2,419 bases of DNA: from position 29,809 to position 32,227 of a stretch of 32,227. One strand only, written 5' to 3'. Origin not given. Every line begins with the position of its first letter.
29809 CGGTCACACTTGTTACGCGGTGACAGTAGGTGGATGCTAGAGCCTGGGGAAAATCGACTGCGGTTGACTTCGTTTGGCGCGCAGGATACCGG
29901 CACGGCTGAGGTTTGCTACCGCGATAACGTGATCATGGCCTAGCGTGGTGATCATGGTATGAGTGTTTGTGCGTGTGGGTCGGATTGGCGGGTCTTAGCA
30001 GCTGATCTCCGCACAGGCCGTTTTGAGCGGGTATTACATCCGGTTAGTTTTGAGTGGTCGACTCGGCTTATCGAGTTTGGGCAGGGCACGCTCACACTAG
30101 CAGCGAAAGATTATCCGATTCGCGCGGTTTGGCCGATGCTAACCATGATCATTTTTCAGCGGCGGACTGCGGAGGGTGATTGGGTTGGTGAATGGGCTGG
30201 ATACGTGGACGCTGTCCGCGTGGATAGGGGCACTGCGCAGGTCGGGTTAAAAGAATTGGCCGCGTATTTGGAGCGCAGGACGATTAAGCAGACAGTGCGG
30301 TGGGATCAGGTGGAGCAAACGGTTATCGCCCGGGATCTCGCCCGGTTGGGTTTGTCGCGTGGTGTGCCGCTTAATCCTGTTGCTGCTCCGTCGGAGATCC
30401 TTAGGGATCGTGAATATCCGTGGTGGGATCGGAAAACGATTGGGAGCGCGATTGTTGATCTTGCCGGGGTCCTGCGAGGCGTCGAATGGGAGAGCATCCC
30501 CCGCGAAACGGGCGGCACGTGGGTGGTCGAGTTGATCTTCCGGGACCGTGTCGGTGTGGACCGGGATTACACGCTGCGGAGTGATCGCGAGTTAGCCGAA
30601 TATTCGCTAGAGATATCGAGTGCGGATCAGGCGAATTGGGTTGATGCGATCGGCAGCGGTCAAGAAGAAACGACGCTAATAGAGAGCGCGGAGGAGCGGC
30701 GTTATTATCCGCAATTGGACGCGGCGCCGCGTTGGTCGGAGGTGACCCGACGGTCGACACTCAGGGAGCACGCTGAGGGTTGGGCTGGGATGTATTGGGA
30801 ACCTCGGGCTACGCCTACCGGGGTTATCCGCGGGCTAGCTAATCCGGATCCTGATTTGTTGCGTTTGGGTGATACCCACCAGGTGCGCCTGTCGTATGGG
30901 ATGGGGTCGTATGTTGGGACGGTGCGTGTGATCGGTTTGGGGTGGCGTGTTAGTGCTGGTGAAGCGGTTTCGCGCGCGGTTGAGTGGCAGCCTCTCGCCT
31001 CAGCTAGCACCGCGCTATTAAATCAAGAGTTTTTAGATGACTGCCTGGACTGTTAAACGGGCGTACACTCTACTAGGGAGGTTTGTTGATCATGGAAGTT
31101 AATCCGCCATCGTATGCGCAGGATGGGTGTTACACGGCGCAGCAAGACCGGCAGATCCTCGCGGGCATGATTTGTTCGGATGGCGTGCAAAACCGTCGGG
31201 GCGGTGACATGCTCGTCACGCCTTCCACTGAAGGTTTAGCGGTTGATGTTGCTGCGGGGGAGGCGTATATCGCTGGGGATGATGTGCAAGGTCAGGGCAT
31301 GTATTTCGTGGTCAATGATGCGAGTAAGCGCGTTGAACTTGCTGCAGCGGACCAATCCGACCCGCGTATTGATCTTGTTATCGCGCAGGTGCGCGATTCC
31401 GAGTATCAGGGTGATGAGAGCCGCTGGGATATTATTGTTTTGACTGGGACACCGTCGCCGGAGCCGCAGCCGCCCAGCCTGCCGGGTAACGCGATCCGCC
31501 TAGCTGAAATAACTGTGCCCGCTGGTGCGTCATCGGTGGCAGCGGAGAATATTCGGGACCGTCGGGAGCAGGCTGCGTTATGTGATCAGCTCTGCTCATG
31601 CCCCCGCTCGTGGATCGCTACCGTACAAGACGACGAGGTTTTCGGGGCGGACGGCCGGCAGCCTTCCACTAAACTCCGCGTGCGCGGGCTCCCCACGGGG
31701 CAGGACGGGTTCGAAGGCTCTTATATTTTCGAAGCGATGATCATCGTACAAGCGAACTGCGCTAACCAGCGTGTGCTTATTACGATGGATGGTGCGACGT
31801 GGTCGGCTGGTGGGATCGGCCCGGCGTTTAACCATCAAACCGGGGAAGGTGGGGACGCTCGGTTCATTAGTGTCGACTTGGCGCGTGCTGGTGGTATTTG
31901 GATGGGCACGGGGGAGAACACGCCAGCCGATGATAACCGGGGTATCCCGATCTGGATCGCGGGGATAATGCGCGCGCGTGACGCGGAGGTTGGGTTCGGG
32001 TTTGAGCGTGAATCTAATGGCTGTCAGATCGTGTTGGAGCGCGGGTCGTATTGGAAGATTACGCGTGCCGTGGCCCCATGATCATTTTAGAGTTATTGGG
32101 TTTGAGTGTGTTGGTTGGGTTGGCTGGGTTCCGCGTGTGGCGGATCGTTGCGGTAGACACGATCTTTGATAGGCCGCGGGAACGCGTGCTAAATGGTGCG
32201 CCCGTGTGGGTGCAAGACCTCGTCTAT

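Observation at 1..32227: Extreme over-representation of the palindrome TGATCA and the 8-mer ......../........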

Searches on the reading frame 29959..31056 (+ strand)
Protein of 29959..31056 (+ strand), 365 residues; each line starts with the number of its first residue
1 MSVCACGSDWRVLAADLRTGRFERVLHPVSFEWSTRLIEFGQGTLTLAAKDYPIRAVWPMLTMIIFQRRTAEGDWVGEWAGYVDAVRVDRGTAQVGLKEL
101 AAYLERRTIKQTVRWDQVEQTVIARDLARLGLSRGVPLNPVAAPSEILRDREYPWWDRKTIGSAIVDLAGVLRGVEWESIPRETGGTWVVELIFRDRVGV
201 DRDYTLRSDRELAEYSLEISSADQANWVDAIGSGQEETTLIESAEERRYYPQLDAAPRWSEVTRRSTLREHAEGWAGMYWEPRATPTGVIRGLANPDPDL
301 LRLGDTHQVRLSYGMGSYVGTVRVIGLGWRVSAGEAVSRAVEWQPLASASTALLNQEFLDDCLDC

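Call 6: search_protein_families(library=phrogs, proteins=[window:29959-31056:+])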
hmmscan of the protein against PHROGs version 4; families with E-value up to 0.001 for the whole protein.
window:29959-31056:+ (365 aa): 2 families
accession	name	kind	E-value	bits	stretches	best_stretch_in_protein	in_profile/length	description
phrog_1885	-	tail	1.1e-18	67.6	1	8-334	13-369/1033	minor tail protein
phrog_837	-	tail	5.2e-06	26.2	1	79-168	415-506/681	minor tail protein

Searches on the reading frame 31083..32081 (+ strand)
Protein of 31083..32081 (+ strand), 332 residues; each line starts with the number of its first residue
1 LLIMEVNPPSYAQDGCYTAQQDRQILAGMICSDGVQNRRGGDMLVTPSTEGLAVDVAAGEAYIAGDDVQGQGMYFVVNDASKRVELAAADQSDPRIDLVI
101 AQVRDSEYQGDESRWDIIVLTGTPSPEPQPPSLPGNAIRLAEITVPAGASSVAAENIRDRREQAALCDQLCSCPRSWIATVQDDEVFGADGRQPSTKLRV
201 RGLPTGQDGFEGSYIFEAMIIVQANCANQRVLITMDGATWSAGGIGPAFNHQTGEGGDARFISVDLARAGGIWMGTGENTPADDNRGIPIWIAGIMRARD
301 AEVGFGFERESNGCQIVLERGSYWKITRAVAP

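Call 6: search_protein_families(library=phrogs, proteins=[window:31083-32081:+])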
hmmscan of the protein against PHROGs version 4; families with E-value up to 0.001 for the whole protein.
window:31083-32081:+ (332 aa): 12 families
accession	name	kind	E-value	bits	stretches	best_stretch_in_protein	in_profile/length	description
phrog_3398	-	head and packaging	2.2e-27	97.3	1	12-165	13-170/359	virion structural protein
phrog_9534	-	head and packaging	8.9e-18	66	1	13-167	11-154/303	head protein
phrog_17342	-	unknown function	6e-14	53.1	1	7-164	5-160/326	-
phrog_25212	-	tail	7.7e-12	45.7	1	39-164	35-167/339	minor tail protein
phrog_5339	-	head and packaging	2.6e-10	40.3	1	16-171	20-166/633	virion structural protein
phrog_1220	-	head and packaging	6.1e-10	40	1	13-167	18-158/574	head protein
phrog_13571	-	head and packaging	1.4e-08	35.4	1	42-181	35-169/356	virion structural protein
phrog_27282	-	unknown function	1.5e-08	35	1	17-183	18-175/445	-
phrog_18805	-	unknown function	1.3e-07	31.8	1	14-169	14-160/457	-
phrog_35449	-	tail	1.4e-06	29.2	1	53-153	60-157/313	minor tail protein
phrog_20556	-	tail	5e-06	26.8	1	33-161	30-139/528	baseplate protein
phrog_358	-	unknown function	0.00099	17.4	0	117-153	911-947/2056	-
